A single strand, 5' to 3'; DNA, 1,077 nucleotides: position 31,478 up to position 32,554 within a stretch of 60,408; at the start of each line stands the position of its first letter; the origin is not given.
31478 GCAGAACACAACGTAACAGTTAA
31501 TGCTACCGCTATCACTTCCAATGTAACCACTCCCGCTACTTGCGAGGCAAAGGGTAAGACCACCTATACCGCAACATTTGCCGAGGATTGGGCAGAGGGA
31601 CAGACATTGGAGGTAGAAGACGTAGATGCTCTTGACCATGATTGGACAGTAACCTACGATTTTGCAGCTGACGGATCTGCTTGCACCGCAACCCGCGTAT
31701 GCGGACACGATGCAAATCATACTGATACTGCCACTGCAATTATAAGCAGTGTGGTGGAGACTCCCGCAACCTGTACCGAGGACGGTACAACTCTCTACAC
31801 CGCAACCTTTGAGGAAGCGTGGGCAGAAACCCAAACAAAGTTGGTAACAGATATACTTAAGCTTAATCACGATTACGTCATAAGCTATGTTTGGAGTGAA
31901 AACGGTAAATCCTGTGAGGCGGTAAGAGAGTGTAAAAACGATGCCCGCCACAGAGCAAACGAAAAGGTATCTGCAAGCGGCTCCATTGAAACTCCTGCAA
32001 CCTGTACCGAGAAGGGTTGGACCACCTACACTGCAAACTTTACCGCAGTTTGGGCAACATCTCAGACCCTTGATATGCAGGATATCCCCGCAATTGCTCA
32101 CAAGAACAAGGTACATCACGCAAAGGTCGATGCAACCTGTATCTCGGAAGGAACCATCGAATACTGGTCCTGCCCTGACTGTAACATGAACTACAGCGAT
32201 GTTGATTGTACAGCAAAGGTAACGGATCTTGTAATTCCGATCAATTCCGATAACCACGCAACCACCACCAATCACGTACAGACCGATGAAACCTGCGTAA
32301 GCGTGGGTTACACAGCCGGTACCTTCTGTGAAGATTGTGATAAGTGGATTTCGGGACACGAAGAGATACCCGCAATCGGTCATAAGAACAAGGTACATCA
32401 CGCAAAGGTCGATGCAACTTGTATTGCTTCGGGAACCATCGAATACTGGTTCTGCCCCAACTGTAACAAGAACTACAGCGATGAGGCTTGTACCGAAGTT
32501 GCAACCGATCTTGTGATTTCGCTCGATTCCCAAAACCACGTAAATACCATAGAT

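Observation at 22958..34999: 4013-aa dockerin protein dominated by extracellular His/Cys-rich tandem modules of several related types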

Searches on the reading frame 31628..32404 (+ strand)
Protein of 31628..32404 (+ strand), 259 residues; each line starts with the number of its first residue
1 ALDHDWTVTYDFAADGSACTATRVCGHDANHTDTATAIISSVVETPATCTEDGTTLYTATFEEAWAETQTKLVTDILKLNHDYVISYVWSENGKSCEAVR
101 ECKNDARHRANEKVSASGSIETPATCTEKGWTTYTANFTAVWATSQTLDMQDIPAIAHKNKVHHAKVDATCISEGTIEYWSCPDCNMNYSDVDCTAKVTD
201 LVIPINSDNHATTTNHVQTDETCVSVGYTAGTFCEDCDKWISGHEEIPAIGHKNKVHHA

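Call 40: predict_structure(alignment_id=A2)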
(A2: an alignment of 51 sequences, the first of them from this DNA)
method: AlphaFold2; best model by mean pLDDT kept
length: 259 residues; sequences in the alignment: 51
mean_pLDDT: 93.9   pTM: 0.61
mean pLDDT of the five models: 93.9, 93.8, 93.0, 92.6, 92.5
residues with pLDDT >= 90: 217; 70-90: 33; 50-70: 9; < 50: 0
segments of 3 or more residues with pLDDT < 50: none
pLDDT, mean of each block of 10 residues (from residue 1): 87 98 96 98 97 98 98 97 97 98 95 98 96 98 98 94 96 95 96 96 89 87 90 90 91 66
secondary structure, 60 per line:
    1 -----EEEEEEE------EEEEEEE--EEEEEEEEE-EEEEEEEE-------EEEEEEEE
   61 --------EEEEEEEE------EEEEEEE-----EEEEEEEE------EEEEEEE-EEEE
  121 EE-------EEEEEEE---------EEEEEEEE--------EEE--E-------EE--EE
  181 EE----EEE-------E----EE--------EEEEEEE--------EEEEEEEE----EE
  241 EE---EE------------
elements in order: E6-12 E19-25 E28-36 E38-45 E53-60 E69-76 E83-89 E95-102 E109-115 E117-122 E130-136 E146-153 E162-164 E179-182 E187-189 E212-218 E227-234 E239-242

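Call 44: fold_search(model_id=the predicted structure, library=pdb)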
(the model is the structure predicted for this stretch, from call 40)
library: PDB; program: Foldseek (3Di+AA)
matches with E <= 10: 363; with E <= 0.001: 0
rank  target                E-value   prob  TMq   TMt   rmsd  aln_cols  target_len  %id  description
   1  5m5r_A                2.8e-02  0.21  0.12  0.09  41.1       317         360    8  Clathrin heavy chain N-terminal domain bound to beta2 adaptin clathrin box motif (released 2016-11-09)
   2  6qnn_A                2.9e-02  0.20  0.12  0.10  43.1       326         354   10  CLATHRIN HEAVY CHAIN N-TERMINAL DOMAIN BOUND TO GTSE1 LIDL MOTIF (released 2019-08-28)
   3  1utc_A                5.8e-02  0.12  0.11  0.08  41.7       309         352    8  Clathrin terminal domain complexed with TLPWDLWTT (released 2004-02-25)
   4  5t88_A                7.0e-02  0.14  0.11  0.05  41.8       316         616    8  Prolyl oligopeptidase from Pyrococcus furiosus (released 2017-09-06)
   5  9eyt_A                1.1e-01  0.11  0.10  0.08  38.0       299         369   10  Crystal structure of Yeast Clathrin Heavy Chain N-terminal domain bound to Epsin-1 peptide (LIDL) (released 2024-11-13)
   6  8vwp_A                1.2e-01  0.06  0.09  0.06  46.8       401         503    8  Langya Virus attachment (G) glycoprotein with K85L/L86K mutation (released 2024-05-01)
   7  5tik_C                1.5e-01  0.08  0.11  0.09  38.7       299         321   10  Structural basis for inhibition of erythrocyte invasion by antibodies to Plasmodium falciparum protein CyRPA (released 2017-03-01)
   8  6c7k_C                1.6e-01  0.11  0.10  0.07  33.1       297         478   10  Crystal structure of an ACO/RPE65 chimera (released 2018-04-25)
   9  2biw_A                1.8e-01  0.09  0.10  0.07  33.3       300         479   10  Crystal structure of apocarotenoid cleavage oxygenase from Synechocystis, native enzyme (released 2005-04-14)
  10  7q3d_A                1.9e-01  0.09  0.12  0.06  39.1       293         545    6  Structure of the human CPLANE complex (released 2022-04-06)
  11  8tvi_A                2.0e-01  0.07  0.12  0.07  47.4       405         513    8  Langya Virus G glycoprotein (LayV G) with stabilizing mutations (released 2024-05-01)
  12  4bp8_A                2.9e-01  0.06  0.10  0.04  40.5       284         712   10  Oligopeptidase B from Trypanosoma brucei - open form (released 2014-02-12)
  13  5grs_A                3.0e-01  0.12  0.13  0.09  32.8       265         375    8  Complex structure of the fission yeast SREBP-SCAP binding domains (released 2016-12-14)
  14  9exg_C                3.2e-01  0.09  0.13  0.10  36.7       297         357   11  Crystal structure of Yeast Clathrin Heavy Chain N-terminal domain bound to Epsin-2 peptide (LIDL) (released 2024-11-13)
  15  5o3u_D                4.0e-01  0.06  0.11  0.04  41.8       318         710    9  Structural characterization of the fast and promiscuous macrocyclase from plant - PCY1-S562A bound to Presegetalin F1 (released 2018-02-07)
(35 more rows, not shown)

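Call 45: search_solved_structures(query=A2, max_evalue=1, show_alignments=2)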
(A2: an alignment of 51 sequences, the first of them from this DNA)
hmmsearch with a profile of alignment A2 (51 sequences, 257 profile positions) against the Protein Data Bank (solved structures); distinct sequences matched with E-value up to 1: 7.
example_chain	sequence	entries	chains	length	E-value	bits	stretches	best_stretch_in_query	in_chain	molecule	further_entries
9qa6_A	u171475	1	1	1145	4.8e-10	42.6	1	153-225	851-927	IgA protease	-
7aih_BD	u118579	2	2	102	0.0091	18.7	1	179-247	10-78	mL97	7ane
5it7_pp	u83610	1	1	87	0.02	17.6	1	149-192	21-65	KLLA0E05941p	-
6uz7_Bp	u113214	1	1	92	0.021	17.5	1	149-193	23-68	KLLA0E05941p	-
2vtu_J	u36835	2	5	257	0.26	14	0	79-133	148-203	MS2 COAT PROTEIN | COAT PROTEIN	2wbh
1m1p_A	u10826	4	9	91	0.46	13.2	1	166-224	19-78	Small tetraheme cytochrome c | Periplasmic tetraheme cytochrome c CctA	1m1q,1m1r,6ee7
8s4k_H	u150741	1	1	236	0.88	12.2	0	62-147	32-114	Fab-2B1 VH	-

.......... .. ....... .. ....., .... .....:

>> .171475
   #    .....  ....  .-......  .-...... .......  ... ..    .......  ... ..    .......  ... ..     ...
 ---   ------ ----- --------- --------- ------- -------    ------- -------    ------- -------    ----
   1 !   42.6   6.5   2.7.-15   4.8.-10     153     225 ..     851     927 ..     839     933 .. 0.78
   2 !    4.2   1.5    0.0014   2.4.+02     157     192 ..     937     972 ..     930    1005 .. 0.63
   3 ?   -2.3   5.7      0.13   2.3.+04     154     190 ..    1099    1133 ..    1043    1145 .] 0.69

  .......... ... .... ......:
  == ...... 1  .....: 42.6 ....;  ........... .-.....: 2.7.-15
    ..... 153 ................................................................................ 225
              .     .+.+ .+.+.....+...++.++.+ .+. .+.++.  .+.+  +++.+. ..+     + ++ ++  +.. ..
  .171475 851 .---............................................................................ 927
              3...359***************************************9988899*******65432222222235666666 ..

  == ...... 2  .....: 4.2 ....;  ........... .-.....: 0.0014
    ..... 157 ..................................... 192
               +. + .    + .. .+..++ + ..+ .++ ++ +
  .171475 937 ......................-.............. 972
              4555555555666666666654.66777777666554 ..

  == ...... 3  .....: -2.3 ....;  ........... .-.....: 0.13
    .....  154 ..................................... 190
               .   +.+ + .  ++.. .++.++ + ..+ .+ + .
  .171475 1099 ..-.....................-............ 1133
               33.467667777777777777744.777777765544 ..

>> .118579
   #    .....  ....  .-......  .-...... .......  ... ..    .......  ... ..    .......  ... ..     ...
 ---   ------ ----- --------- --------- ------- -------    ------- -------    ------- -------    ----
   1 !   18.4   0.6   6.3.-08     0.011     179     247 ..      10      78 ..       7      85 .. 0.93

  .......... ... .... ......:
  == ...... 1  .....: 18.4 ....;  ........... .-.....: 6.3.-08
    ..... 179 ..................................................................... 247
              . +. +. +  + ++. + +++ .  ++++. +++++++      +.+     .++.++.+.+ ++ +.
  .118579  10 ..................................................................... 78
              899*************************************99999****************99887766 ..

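Call 88: fold_search(model_id=the predicted structure, library=viral)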
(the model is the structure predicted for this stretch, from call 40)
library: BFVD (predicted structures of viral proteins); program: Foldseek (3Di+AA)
matches with E <= 10: 386; with E <= 0.001: 1
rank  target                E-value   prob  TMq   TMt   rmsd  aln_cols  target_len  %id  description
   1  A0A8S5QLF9            1.1e-09  1.00  0.21  0.10  41.5       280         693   18  S-layer homology domain (Fragment) [Podoviridae sp. ctdRZ1]
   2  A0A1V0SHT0            8.3e-03  0.18  0.10  0.06  42.4       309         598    8  prolyl oligopeptidase [Klosneuvirus KNV1]
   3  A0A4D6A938            3.3e-02  0.23  0.14  0.04  33.2       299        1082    9  (no name in the UniProt tables at hand)
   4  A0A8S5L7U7            6.1e-02  0.13  0.13  0.04  30.1       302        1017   11  Uncharacterized protein [CrAss-like virus sp. ctt4r3]
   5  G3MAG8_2              6.4e-02  0.12  0.11  0.04  43.0       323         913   11  Gp427 [Bacillus phage G]
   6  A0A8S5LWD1            9.5e-02  0.18  0.12  0.08  31.0       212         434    9  Tail protein [Siphoviridae sp. ct3pR10]
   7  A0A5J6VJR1            1.4e-01  0.15  0.13  0.06  34.7       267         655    9  Collagen triple helix repeat containing protein [Megaviridae environmental sample]
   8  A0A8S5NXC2            1.5e-01  0.25  0.12  0.09  24.5       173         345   11  Minor structural protein [Siphoviridae sp. ctVzN31]
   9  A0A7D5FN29            1.5e-01  0.15  0.11  0.04  32.6       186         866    6  Tail tubular protein B [Escherichia virus LS2]
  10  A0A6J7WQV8            1.6e-01  0.10  0.13  0.04  32.3       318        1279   10  Uncharacterized protein [uncultured Caudovirales phage]
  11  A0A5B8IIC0            1.8e-01  0.08  0.10  0.08  41.3       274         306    7  RING-type domain-containing protein [Mimiviridae sp. ChoanoV1]
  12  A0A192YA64            2.2e-01  0.04  0.08  0.05  29.4       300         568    8  Long tail fiber distal subunit [Morganella phage vB_MmoM_MP1]
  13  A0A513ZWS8            2.3e-01  0.10  0.15  0.07  20.1       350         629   10  Major tail protein [Salmonella phage SE13]
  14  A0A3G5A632            2.8e-01  0.12  0.11  0.15  25.1       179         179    8  Uncharacterized protein [Hyperionvirus sp.]
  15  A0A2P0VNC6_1          3.1e-01  0.06  0.13  0.04  26.6       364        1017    6  Glycosyl hydrolase family 65 protein [Tetraselmis virus 1]
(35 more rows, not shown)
